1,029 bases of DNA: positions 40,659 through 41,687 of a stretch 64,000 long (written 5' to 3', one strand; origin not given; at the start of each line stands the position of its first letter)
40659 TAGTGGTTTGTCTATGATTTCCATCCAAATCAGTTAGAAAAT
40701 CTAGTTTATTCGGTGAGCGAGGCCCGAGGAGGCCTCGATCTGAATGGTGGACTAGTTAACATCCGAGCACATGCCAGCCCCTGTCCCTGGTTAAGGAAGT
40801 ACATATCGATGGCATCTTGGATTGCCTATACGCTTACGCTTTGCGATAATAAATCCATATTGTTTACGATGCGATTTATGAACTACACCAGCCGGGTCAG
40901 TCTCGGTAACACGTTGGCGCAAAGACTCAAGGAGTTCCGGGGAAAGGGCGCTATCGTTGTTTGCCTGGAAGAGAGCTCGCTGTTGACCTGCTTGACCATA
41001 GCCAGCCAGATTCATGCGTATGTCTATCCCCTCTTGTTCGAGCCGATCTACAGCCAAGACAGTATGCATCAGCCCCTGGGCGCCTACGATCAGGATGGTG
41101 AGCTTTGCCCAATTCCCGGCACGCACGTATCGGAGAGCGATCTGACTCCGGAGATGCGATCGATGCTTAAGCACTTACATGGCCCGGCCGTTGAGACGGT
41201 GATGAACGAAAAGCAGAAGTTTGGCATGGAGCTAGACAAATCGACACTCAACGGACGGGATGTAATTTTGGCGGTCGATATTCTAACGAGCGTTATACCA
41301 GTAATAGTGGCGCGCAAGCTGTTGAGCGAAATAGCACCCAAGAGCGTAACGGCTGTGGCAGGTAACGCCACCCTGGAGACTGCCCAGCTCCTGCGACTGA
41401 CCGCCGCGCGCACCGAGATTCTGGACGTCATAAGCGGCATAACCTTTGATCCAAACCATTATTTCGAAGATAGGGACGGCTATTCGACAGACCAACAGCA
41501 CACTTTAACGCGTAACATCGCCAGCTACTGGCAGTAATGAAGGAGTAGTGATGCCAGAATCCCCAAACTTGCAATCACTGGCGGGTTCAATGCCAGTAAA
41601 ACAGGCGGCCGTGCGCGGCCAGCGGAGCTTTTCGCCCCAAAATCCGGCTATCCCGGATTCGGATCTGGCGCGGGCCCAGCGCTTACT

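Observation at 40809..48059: Eight-gene Bat-like MoxR/DUF58/VWA operon headed by a degenerate phosphoribosyltransferase-like gene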

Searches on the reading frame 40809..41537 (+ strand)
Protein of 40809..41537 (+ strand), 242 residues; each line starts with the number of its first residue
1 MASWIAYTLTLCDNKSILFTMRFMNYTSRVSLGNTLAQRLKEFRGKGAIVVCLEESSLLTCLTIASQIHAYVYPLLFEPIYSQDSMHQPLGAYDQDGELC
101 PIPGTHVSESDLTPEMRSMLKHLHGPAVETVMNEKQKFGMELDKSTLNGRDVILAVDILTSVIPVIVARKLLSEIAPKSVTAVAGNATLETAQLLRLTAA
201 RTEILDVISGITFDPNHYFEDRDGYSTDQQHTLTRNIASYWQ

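Call 3: search_protein_families(library=pfam, proteins=[window:40809-41537:+], max_evalue=0.1)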
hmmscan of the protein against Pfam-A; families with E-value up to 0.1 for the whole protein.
window:40809-41537:+ (242 aa): 0 families

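Call 4: search_protein_families(library=ncbifam, proteins=[window:40809-41537:+], max_evalue=0.1)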
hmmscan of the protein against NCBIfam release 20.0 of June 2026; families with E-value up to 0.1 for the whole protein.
window:40809-41537:+ (242 aa): 1 family
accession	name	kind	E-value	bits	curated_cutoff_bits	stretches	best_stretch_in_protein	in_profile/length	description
NF053786.1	DcplherypntRedDprE2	equivalog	0.071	12.7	250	0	23-51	115-142/252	decaprenylphospho-beta-D-erythro-pentofuranosid-2-ulose 2-reductase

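Call 7: find_homologous_proteins(query=window:40869-41534:+, max_evalue=0.001)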
Query window:40869-41534:+ (222 aa): 22 proteins with E <= 0.001 among 460 candidates.
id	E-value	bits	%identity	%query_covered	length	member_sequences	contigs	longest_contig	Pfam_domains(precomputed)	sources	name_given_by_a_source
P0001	5.2e-142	488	100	100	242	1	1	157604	-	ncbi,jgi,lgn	ncbi:MAG TPA: hypothetical protein VGH44_03110 [Candidatus Saccharimonadia bacterium]|jgi:predicted 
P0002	8.6e-118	409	85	99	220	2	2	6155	-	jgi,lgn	-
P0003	2.1e-77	277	54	99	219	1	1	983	-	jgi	jgi:predicted phosphoribosyltransferase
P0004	3.6e-76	273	53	99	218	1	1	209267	-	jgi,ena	-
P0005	8.2e-76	272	54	99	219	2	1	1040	-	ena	-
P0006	9.2e-73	262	53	99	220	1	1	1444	-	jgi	jgi:predicted phosphoribosyltransferase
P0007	3.6e-72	260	53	97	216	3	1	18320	-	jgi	-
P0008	4.2e-71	257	50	99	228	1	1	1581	-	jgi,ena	-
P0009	2.1e-70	255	51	96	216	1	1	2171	-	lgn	-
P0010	6.0e-69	250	53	99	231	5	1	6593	-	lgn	-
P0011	1.4e-68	249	51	99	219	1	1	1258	-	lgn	-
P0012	1.8e-68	248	50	99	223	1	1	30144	-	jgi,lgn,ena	-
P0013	2.2e-66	242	50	98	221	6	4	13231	-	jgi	jgi:predicted phosphoribosyltransferase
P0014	2.9e-66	241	49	99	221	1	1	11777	-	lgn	-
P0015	5.9e-66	240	49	99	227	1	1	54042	-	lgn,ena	-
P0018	4.1e-64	234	47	99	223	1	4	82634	-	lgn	-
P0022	1.8e-46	176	42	99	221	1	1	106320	-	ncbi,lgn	-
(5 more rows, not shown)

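Call 8: find_encoding_contigs(protein=P0004, flank=10000, max_places=2)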
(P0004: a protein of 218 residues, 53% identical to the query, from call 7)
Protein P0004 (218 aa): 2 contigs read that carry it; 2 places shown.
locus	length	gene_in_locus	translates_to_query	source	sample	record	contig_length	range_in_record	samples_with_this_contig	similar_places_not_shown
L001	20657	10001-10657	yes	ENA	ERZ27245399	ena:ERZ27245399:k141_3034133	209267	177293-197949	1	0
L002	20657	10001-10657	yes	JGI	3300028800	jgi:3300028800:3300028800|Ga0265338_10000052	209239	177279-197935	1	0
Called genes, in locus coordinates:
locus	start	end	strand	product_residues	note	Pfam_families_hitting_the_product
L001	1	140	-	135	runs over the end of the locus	-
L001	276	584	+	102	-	PF04365:BrnT_toxin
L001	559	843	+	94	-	PF12441:CopG_antitoxin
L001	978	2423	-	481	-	-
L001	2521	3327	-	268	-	-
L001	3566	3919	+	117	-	-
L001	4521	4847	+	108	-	-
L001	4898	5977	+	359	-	-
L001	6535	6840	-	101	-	-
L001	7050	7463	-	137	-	-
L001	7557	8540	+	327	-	PF02424:ApbE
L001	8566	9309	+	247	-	-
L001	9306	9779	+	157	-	-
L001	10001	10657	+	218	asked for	-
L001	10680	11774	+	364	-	PF20030:bpMoxR, PF00158:Sigma54_activat (faint), PF07726:AAA_3, PF07728:AAA_5, PF17863:AAA_lid_2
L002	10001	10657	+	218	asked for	-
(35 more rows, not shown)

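Call 9: find_encoding_contigs(protein=P0022, flank=10000, max_places=2)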
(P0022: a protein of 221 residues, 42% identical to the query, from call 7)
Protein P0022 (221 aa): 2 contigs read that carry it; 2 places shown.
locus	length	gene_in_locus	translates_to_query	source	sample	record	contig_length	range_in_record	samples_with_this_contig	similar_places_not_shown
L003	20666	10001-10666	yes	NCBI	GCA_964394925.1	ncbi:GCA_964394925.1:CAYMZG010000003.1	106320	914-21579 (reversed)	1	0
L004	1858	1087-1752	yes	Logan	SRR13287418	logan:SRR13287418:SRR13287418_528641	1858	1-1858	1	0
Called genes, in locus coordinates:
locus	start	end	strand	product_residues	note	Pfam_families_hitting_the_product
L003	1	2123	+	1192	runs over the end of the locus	PF04563:RNA_pol_Rpb2_1, PF04561:RNA_pol_Rpb2_2, PF04565:RNA_pol_Rpb2_3, PF10385:RNA_pol_Rpb2_45, PF00562:RNA_pol_Rpb2_6, PF04560:RNA_pol_Rpb2_7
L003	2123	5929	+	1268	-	PF04997:RNA_pol_Rpb1_1, PF00623:RNA_pol_Rpb1_2, PF04983:RNA_pol_Rpb1_3, PF04998:RNA_pol_Rpb1_5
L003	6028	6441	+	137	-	PF00164:Ribosom_S12_S23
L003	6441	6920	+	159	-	PF00177:Ribosomal_S7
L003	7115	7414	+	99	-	-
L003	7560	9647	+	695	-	PF00009:GTP_EFTU, PF03144:GTP_EFTU_D2, PF22042:EF-G_D2, PF14492:EFG_III, PF16658:RF3_C (weak), PF03764:EFG_IV, PF00679:EFG_C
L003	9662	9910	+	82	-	-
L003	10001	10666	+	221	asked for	-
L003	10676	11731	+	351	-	PF00493:MCM (faint), PF20030:bpMoxR, PF00004:AAA (weak), PF07726:AAA_3, PF07728:AAA_5, PF17863:AAA_lid_2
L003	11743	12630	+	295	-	PF01882:DUF58, PF13519:VWA_2 (weak)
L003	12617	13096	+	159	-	-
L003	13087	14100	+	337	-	PF00092:VWA, PF13519:VWA_2 (weak)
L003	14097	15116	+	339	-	PF13519:VWA_2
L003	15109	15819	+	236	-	PF00515:TPR_1 (faint), PF07719:TPR_2 (faint)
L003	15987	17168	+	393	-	PF00009:GTP_EFTU, PF03144:GTP_EFTU_D2, PF03143:GTP_EFTU_D3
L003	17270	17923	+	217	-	-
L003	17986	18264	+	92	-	-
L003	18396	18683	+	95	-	-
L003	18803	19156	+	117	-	PF00338:Ribosomal_S10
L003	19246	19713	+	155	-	PF00293:NUDIX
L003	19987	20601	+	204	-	PF00297:Ribosomal_L3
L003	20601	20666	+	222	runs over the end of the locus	PF00573:Ribosomal_L4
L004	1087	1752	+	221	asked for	-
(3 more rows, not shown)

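Call 10: find_encoding_contigs(protein=P0018, flank=10000, max_places=2)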
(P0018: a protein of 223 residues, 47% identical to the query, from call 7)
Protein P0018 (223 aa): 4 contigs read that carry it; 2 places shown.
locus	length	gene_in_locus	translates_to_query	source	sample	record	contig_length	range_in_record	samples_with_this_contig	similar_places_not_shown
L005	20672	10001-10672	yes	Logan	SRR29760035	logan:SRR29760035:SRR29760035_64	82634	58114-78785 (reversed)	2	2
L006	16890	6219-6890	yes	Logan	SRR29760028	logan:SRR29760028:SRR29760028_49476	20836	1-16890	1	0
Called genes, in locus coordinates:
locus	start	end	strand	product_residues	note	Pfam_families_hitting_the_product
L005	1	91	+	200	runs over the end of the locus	PF13238:AAA_18 (weak)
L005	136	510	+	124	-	PF08818:DUF1801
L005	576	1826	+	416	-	-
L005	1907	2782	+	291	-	PF05116:S6PP (faint), PF08282:Hydrolase_3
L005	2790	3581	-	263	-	PF03883:H2O2_YaaD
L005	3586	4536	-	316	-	PF00440:TetR_N, PF21597:TetR_C_43 (weak), PF12120:Arr-ms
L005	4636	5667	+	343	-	PF01073:3Beta_HSD, PF01370:Epimerase, PF02719:Polysacc_synt_2 (faint), PF05368:NmrA, PF16363:GDP_Man_Dehyd, PF13460:NAD_binding_10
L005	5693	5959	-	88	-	PF10041:DUF2277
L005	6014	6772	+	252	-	PF00557:Peptidase_M24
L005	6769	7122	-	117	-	PF09966:DUF2200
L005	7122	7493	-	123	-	PF00903:Glyoxalase, PF19581:Glyoxalase_7 (weak), PF22677:Ble-like_N (faint)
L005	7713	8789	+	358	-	PF20706:GT4-conflict, PF00534:Glycos_transf_1, PF13692:Glyco_trans_1_4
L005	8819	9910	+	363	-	PF14240:YHYH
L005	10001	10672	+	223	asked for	-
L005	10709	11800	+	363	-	PF20030:bpMoxR, PF07726:AAA_3, PF07728:AAA_5, PF17863:AAA_lid_2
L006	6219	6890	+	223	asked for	-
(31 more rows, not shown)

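Call 13: search_solved_structures(query=A1, max_evalue=10, show_alignments=3)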
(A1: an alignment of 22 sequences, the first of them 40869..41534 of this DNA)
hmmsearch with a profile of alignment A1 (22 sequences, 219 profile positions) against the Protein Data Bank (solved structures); distinct sequences matched with E-value up to 10: 8.
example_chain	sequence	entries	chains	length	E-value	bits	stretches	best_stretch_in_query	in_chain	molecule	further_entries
1wd5_A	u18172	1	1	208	3e-05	26.9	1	1-177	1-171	hypothetical protein TT1426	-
3fwz_A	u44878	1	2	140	0.16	14.7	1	132-187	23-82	Inner membrane protein ybaL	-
4rht_A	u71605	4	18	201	0.52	13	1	122-159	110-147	Hypoxanthine-guanine phosphoribosyltransferase Hpt | Hypoxanthine-guanine phosphoribosyltransferase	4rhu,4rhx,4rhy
5knp_A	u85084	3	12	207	0.54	13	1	122-159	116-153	Hypoxanthine-guanine phosphoribosyltransferase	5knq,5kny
4hcj_A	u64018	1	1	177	0.89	12.3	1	178-204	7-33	ThiJ/PfpI domain protein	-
2geb_A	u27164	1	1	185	1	12.1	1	123-158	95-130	Hypoxanthine-guanine phosphoribosyltransferase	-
1r3u_A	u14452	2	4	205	1.3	11.8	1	123-158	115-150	Hypoxanthine-guanine phosphoribosyltransferase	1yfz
3acb_A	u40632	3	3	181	1.9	11.2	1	124-161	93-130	Hypoxanthine-guanine phosphoribosyltransferase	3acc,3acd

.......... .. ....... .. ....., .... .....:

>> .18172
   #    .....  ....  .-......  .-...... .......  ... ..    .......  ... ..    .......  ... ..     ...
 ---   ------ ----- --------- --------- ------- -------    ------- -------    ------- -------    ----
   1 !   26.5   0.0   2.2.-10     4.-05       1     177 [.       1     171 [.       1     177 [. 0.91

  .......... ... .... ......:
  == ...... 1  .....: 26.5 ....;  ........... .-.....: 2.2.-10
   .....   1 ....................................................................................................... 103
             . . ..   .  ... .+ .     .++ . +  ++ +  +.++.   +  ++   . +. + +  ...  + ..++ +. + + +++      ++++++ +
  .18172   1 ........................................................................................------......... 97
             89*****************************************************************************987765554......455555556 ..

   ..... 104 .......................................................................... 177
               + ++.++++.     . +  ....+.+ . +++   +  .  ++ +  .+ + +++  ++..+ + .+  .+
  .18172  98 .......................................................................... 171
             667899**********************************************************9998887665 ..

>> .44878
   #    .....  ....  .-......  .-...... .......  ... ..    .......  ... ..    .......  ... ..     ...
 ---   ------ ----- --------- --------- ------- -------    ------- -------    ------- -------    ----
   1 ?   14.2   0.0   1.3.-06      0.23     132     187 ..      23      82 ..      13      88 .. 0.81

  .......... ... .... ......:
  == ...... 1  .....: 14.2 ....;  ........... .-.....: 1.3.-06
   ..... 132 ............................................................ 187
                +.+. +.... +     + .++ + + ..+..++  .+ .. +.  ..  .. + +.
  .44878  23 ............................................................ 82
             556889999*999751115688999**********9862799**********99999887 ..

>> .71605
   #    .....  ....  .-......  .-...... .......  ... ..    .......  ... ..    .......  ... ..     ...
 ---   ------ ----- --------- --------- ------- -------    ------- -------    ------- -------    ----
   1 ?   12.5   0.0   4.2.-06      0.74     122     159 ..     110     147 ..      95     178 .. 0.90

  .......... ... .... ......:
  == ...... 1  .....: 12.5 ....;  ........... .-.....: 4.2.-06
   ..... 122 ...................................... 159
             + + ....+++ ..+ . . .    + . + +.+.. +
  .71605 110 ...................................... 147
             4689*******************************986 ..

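Call 15: find_related_loci(query=A1, collection=genome_contigs, flank=10000)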
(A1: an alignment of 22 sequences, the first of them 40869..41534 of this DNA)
Query A1 (222 aa) in genome_contigs; peptide patterns used: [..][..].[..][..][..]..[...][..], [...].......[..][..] (x = any residue, [..] = any of these).
28 stretches matched a pattern; 5 encode a relative of the query (tblastn E <= 1e-3); 5 distinct loci.
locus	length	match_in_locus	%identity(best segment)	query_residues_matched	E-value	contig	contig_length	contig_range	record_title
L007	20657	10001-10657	49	4-222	6e-78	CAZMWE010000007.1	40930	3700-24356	MAG TPA_asm: uncultured Candidatus Saccharibacteria bacterium isolate binchicken_co54_327 genome assembly, contig: NODE_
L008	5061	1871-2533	40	4-222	2e-55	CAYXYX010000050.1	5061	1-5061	MAG TPA_asm: uncultured Candidatus Saccharibacteria bacterium isolate SRP285395_co1_424 genome assembly, contig: NODE_31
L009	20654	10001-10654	42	6-222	6e-55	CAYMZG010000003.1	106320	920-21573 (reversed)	MAG TPA_asm: uncultured Candidatus Saccharibacteria bacterium isolate SRP298887_co1_121 genome assembly, contig: NODE_75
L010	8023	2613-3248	40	4-222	6e-55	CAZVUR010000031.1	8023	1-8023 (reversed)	MAG TPA_asm: uncultured Candidatus Saccharibacteria bacterium isolate SRP133034_co1_59 genome assembly, contig: NODE_780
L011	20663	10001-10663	52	4-222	4e-78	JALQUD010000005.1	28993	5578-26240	MAG: Candidatus Saccharimonadia bacterium isolate DFJ.1 NODE_5_length_28993_cov_3.760617, whole genome shotgun sequence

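Call 19: predict_structure(alignment_id=A1)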
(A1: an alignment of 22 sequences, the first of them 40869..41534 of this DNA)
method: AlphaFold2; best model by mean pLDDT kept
length: 222 residues; sequences in the alignment: 22
mean_pLDDT: 88.2   pTM: 0.88
mean pLDDT of the five models: 88.2, 87.2, 83.9, 83.3, 78.7
residues with pLDDT >= 90: 146; 70-90: 54; 50-70: 20; < 50: 2
segments of 3 or more residues with pLDDT < 50: none
pLDDT, mean of each block of 10 residues (from residue 1): 74 96 95 95 96 94 78 92 69 79 90 88 92 96 95 97 94 95 88 67 88 88 67
secondary structure, 60 per line:
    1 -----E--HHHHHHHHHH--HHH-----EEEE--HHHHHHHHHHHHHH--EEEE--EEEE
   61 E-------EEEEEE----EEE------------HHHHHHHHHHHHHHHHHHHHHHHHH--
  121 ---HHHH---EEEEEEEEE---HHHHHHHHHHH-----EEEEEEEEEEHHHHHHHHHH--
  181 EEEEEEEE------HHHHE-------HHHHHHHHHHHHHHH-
elements in order: H9-18 E29-32 H35-48 E51-54 E57-61 E69-74 E79-81 H94-118 H124-127 E131-139 H143-153 E159-168 H169-178 E181-188 H195-198 H207-221

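Call 22: fold_search(model_id=the predicted structure, library=pdb)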
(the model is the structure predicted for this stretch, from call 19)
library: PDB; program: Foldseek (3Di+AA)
matches with E <= 10: 1316; with E <= 0.001: 188
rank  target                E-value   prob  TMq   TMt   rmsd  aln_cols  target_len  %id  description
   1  1wd5                  4.2e-12  1.00  0.75  0.79   3.4       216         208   16  Crystal structure of TT1426 from Thermus thermophilus HB8 (released 2004-11-11)
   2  1o5o_A                7.9e-06  1.00  0.48  0.51   6.0       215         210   13  Crystal structure of Uracil phosphoribosyltransferase (TM0721) from Thermotoga maritima at 2.30 A resolution (released 2003-10-14)
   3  4pfq_C                1.3e-05  1.00  0.39  0.45   6.4       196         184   15  Crystal structure of hypoxanthine phosphoribosyltransferase from Brachybacterium faecium DSM 4810, NYSGRC Target 02976 (released 2014-07-02)
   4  5vog                  1.4e-05  1.00  0.46  0.56  10.3       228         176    9  Crystal Structure of a Hypothetical Protein from Neisseria gonorrhoeae with bound ppGpp (released 2017-05-24)
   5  4rqb_B                1.4e-05  1.00  0.38  0.45   7.1       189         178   11  Crystal Structure of a Hypoxanthine Phosphoribosyltransferase (target ID NYSGRC-029686) from Staphylococcus aureus (te (released 2014-11-26)
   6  5kny_B                1.5e-05  1.00  0.41  0.46   5.2       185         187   11  Crystal structure of Mycobacterium tuberculosis hypoxanthine guanine phosphoribosyltransferase in complex with (3-((3R (released 2017-09-20)
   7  4pfq_D                1.8e-05  1.00  0.40  0.47   6.4       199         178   15  Crystal structure of hypoxanthine phosphoribosyltransferase from Brachybacterium faecium DSM 4810, NYSGRC Target 02976 (released 2014-07-02)
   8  4rhy_B                1.9e-05  1.00  0.47  0.58   4.9       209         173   11  Crystal structures of Mycobacterium tuberculosis 6-oxopurine phosphoribosyltransferase which is a potential target for (released 2015-05-20)
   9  1o5o_B                2.5e-05  1.00  0.41  0.43   5.5       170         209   15  Crystal structure of Uracil phosphoribosyltransferase (TM0721) from Thermotoga maritima at 2.30 A resolution (released 2003-10-14)
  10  3h83_B                2.7e-05  1.00  0.38  0.43   6.2       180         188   13  2.06 Angstrom resolution structure of a hypoxanthine-guanine phosphoribosyltransferase (hpt-1) from Bacillus anthracis (released 2009-05-12)
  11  4pfq_A                2.9e-05  1.00  0.40  0.47   6.4       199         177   15  Crystal structure of hypoxanthine phosphoribosyltransferase from Brachybacterium faecium DSM 4810, NYSGRC Target 02976 (released 2014-07-02)
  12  3hvu_A                2.9e-05  1.00  0.36  0.42   6.6       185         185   12  1.95 Angstrom Crystal Structure of Complex of Hypoxanthine-Guanine Phosphoribosyltransferase from Bacillus anthracis w (released 2009-06-23)
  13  5kny_A                3.2e-05  1.00  0.39  0.47   5.7       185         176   12  Crystal structure of Mycobacterium tuberculosis hypoxanthine guanine phosphoribosyltransferase in complex with (3-((3R (released 2017-09-20)
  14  4rqb_A                3.4e-05  1.00  0.43  0.51   4.9       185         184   14  Crystal Structure of a Hypoxanthine Phosphoribosyltransferase (target ID NYSGRC-029686) from Staphylococcus aureus (te (released 2014-11-26)
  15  6d9q_A                3.7e-05  1.00  0.36  0.42   6.7       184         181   12  The sulfate-bound crystal structure of HPRT (hypoxanthine phosphoribosyltransferase) (released 2019-05-01)
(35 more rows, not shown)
